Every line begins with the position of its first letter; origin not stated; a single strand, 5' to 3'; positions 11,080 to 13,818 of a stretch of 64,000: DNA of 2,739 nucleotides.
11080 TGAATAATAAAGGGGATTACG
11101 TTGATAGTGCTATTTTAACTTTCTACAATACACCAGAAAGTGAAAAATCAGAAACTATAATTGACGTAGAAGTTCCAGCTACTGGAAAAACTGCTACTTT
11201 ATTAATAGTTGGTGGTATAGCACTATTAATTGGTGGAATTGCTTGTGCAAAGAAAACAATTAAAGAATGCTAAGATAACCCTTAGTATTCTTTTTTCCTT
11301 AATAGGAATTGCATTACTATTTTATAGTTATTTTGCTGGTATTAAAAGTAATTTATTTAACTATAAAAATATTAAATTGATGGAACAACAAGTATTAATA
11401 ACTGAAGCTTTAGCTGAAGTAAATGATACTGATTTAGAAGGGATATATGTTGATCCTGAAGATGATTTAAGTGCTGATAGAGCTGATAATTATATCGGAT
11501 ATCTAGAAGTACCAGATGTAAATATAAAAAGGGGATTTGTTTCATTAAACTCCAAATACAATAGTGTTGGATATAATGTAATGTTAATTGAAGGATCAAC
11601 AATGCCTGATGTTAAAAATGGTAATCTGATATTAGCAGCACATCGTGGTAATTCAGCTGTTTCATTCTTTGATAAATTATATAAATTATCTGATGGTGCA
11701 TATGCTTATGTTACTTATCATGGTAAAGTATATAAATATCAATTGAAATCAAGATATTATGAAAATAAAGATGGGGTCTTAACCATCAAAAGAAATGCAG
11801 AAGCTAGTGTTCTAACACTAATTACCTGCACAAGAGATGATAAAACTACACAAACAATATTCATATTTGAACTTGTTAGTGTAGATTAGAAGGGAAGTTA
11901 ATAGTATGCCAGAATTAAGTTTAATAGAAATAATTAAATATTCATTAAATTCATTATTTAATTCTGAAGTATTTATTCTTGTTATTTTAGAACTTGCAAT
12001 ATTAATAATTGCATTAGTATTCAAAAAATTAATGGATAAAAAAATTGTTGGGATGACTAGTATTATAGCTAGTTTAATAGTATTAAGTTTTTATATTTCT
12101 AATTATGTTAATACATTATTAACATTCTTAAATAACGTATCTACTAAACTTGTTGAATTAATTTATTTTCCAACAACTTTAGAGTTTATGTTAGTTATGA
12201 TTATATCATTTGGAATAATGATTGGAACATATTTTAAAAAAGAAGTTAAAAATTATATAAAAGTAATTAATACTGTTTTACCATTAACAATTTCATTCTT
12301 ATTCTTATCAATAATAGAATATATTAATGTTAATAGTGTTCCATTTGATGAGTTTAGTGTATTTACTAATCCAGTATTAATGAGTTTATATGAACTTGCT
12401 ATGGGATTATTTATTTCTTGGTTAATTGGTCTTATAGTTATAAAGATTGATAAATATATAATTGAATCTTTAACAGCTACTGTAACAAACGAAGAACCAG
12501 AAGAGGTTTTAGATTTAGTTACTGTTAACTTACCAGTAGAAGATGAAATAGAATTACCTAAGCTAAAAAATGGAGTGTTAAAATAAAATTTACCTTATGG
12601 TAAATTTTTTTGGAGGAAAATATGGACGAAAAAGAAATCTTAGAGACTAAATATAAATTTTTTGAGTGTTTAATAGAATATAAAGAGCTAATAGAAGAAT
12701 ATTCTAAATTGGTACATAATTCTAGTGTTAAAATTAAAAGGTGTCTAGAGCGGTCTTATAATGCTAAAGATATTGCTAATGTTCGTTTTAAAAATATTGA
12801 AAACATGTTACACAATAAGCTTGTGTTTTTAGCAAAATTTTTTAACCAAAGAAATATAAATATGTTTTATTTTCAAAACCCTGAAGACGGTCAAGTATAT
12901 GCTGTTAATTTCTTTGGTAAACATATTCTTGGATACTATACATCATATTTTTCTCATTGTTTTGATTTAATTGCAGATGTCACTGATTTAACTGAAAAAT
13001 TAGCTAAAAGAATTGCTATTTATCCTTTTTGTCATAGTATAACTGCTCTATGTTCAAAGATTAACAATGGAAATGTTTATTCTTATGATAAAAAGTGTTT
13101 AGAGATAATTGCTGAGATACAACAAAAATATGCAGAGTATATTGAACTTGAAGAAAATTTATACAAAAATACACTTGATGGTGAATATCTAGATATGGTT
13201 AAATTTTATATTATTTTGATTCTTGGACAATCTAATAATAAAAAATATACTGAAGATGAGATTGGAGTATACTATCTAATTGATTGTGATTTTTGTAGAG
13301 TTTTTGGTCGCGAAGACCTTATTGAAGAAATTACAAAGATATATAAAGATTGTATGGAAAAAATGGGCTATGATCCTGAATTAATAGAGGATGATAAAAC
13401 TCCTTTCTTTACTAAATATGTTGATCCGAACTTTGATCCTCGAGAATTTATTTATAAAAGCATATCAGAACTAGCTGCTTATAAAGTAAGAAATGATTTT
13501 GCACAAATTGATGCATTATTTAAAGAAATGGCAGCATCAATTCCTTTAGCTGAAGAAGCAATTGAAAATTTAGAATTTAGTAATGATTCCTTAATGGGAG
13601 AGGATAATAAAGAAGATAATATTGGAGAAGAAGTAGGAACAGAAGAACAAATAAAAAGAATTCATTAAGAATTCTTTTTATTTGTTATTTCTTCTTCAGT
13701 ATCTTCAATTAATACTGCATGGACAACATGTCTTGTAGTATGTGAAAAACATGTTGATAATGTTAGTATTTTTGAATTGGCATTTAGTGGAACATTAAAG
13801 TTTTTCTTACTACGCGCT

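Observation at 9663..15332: Adhesin-sortase locus: putative thioester-domain surface protein with VPATG signal, overlapping sortase, and a convergent class-B-like sortase carrying a 270-aa N-terminal cytoplasmic domain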

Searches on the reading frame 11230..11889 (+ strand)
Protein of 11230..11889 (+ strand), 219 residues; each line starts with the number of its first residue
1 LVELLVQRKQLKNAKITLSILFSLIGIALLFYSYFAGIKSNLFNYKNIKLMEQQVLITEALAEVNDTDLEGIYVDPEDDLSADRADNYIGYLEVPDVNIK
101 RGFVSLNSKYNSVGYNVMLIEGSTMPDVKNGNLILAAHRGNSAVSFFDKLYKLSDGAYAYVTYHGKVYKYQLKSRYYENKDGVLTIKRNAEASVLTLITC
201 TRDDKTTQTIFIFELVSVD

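Call 3: search_protein_families(library=pfam, proteins=[window:11230-11889:+], max_evalue=0.01)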
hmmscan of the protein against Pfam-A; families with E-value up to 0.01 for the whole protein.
window:11230-11889:+ (219 aa): 1 family
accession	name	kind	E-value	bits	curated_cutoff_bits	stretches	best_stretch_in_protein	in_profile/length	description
PF04203.18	Sortase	-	9.5e-16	58.1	26.6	1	92-206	1-114/125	Sortase domain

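Call 4: search_protein_families(library=ncbifam, proteins=[window:11230-11889:+], max_evalue=0.01)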
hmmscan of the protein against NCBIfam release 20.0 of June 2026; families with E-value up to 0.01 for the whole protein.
window:11230-11889:+ (219 aa): 6 families
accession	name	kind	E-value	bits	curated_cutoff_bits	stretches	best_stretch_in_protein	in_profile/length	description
NF033745.1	class_C_sortase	subfamily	7.2e-13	48.8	160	1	80-201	86-205/220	class C sortase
TIGR01076.1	sortase_fam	subfamily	1.4e-12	47.6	39.35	1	90-206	1-117/136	sortase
NF058671.1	sortase_SrtD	exception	4.3e-10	39.6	140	1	19-200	2-168/187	class D sortase, LPxTATN-specific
NF033746.1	class_D_sortase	subfamily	5.5e-07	29.5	165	1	85-200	6-114/135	class D sortase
NF033747.1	class_E_sortase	subfamily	1.4e-06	28.3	160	1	74-202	56-191/211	class E sortase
TIGR03784.1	marine_sortase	equivalog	0.0069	16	158.25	1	120-201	81-157/174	class GN sortase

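Call 41: search_solved_structures(query=A6, max_evalue=0.01, show_alignments=4)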
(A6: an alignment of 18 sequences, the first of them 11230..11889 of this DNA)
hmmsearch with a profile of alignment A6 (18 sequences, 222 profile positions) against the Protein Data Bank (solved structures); distinct sequences matched with E-value up to 0.01: 46.
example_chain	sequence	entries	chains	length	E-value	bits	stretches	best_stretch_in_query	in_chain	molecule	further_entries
4d7w_A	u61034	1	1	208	3e-15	59.6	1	51-210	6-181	SORTASE FAMILY PROTEIN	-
4d70_A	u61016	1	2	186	2.7e-13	53.2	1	59-210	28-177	SORTASE FAMILY PROTEIN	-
24rr_A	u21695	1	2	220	3.6e-13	52.8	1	43-204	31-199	Ebp pilus assembly class C sortase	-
7d6p_A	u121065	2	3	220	3.8e-11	46.2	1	45-206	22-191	Sortase family protein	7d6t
6ixz_A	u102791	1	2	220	6.8e-11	45.3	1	47-206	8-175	Sortase family protein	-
2kw8_A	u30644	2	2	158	4.6e-09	39.3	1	81-208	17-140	LPXTG-site transpeptidase family protein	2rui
8gmx_A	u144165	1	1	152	2.8e-08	36.8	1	88-205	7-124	Class C sortase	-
5hu4_A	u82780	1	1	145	3.1e-08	36.6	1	132-218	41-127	Cysteine protease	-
8gr6_A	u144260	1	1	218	3.6e-08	36.4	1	39-205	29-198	Sortase-like protein, putative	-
2ln7_A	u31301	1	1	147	9.5e-08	35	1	83-204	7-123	LPXTG-site transpeptidase family protein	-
3g66_A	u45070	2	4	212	3e-07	33.4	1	67-204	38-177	Sortase C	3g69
8t28_A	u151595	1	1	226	8.8e-07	31.9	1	118-213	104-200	Class C sortase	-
2xwg_A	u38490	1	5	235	1.2e-06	31.5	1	137-206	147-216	SORTASE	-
3rcc_A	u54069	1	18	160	1.6e-06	31.1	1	134-220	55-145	Sortase SrtA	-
7s53_A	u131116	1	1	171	1.7e-06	31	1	133-215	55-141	Class A sortase, sortase A chimera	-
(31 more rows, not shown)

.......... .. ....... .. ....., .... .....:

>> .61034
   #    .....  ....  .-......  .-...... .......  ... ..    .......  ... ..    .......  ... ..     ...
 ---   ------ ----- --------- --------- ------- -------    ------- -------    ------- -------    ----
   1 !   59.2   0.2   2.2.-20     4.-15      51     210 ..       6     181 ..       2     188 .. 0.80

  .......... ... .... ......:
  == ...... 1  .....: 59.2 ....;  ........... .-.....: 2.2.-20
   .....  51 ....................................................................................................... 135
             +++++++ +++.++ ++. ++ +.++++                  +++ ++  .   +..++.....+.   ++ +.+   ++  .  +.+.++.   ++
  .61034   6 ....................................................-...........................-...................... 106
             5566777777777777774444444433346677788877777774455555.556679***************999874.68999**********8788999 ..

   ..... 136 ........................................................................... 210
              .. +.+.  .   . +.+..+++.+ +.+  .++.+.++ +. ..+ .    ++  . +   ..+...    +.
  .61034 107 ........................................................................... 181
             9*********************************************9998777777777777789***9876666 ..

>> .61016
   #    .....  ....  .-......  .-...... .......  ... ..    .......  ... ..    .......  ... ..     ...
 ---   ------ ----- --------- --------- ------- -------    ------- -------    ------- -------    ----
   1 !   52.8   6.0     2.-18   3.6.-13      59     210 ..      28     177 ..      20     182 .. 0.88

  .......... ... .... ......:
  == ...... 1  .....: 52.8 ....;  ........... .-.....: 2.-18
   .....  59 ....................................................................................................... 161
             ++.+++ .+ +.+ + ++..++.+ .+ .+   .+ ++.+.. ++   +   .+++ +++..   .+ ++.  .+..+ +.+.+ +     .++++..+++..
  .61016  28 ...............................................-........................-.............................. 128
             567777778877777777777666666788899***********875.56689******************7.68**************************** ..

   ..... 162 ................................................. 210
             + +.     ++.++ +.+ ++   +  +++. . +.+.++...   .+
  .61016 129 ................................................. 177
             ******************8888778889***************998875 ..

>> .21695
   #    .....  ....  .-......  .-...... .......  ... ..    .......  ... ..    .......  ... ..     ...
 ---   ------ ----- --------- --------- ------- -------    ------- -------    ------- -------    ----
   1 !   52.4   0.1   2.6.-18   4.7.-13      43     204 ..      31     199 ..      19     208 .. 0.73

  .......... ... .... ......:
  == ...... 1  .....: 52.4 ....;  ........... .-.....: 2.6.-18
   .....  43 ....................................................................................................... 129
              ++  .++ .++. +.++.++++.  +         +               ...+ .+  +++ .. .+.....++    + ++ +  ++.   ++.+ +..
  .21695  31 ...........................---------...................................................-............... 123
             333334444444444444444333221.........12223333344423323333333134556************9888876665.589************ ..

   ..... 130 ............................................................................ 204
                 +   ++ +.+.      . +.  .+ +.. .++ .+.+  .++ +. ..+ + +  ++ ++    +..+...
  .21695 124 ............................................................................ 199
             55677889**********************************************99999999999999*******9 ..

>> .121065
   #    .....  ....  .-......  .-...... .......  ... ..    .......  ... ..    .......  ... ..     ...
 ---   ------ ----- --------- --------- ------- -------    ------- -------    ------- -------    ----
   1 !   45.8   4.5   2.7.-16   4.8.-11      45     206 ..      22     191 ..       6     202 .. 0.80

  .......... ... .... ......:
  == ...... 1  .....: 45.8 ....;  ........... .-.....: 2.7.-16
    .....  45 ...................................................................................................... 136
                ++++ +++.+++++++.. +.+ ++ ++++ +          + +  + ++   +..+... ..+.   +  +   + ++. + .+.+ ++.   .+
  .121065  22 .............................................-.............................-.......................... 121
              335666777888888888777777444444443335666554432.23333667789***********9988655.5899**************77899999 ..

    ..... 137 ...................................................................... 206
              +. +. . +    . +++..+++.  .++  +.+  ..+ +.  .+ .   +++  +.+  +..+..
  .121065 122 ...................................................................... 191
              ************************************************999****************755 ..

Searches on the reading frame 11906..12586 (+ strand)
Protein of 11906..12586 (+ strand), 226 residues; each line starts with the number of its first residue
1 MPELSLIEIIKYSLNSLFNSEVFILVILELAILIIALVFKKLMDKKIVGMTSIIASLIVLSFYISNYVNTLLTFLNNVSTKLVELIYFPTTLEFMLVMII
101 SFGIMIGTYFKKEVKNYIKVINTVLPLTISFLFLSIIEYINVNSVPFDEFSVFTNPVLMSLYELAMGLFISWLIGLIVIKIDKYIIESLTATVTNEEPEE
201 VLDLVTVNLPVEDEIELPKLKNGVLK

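Call 3: search_protein_families(library=pfam, proteins=[window:11906-12586:+], max_evalue=0.01)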
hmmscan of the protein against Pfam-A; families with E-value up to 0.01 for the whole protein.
window:11906-12586:+ (226 aa): 0 families

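Call 4: search_protein_families(library=ncbifam, proteins=[window:11906-12586:+], max_evalue=0.01)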
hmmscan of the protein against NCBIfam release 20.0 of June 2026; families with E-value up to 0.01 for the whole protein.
window:11906-12586:+ (226 aa): 0 families

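Call 70: search_solved_structures(query=A7, max_evalue=1)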
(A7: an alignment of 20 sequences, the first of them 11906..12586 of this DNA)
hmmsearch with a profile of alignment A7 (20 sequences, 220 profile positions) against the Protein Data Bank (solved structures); distinct sequences matched with E-value up to 1: 0.

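Call 72: find_homologous_proteins(query=A7, max_evalue=0.001)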
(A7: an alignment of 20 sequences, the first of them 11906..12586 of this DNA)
Query A7 (20 sequences) (226 aa, profile of the alignment): 364 proteins with E <= 0.001 among 8000 candidates; the best 120 are listed.
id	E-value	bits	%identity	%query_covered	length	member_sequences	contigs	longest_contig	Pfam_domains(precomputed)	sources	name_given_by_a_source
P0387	5.6e-79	282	60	99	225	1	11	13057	-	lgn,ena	-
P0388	2.4e-78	280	61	99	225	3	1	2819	-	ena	-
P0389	4.8e-78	279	73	100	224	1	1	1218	-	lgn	-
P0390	5.0e-78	279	62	98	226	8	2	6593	-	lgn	-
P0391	6.0e-78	279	72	100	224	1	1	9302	-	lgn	-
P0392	7.9e-78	279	61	98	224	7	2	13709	-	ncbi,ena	-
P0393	1.5e-77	278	63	98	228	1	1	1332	-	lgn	-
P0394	3.6e-77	276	64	98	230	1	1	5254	-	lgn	-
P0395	5.9e-77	276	71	100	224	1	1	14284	-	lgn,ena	-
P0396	8.9e-77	275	70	100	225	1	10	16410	-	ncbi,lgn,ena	-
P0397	9.7e-77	275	70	100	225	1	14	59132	-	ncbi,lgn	-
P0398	1.3e-76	275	72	100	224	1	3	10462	-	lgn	-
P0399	1.3e-76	275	63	98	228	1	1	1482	-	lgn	-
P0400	1.4e-76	275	61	99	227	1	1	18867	-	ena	-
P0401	1.9e-76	274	70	100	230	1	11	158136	-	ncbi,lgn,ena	-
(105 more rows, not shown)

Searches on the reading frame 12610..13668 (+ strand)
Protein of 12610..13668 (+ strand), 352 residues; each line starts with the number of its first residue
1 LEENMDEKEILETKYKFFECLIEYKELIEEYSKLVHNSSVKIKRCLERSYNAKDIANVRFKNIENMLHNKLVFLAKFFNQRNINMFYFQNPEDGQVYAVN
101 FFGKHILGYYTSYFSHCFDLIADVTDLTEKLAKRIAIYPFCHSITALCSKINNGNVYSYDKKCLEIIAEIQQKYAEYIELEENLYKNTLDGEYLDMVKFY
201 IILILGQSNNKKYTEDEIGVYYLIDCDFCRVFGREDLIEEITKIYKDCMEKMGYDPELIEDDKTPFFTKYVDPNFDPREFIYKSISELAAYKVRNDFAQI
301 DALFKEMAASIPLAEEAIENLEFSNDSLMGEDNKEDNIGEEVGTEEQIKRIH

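Call 3: search_protein_families(library=pfam, proteins=[window:12610-13668:+], max_evalue=0.01)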
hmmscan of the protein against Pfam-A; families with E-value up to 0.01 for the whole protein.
window:12610-13668:+ (352 aa): 0 families

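Call 4: search_protein_families(library=ncbifam, proteins=[window:12610-13668:+], max_evalue=0.01)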
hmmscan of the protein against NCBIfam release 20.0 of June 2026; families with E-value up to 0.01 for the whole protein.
window:12610-13668:+ (352 aa): 0 families

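Call 75: search_protein_families(library=pfam, proteins=[window:12610-13668:+], max_evalue=0.01)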
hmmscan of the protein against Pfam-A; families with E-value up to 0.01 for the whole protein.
window:12610-13668:+ (352 aa): 0 families
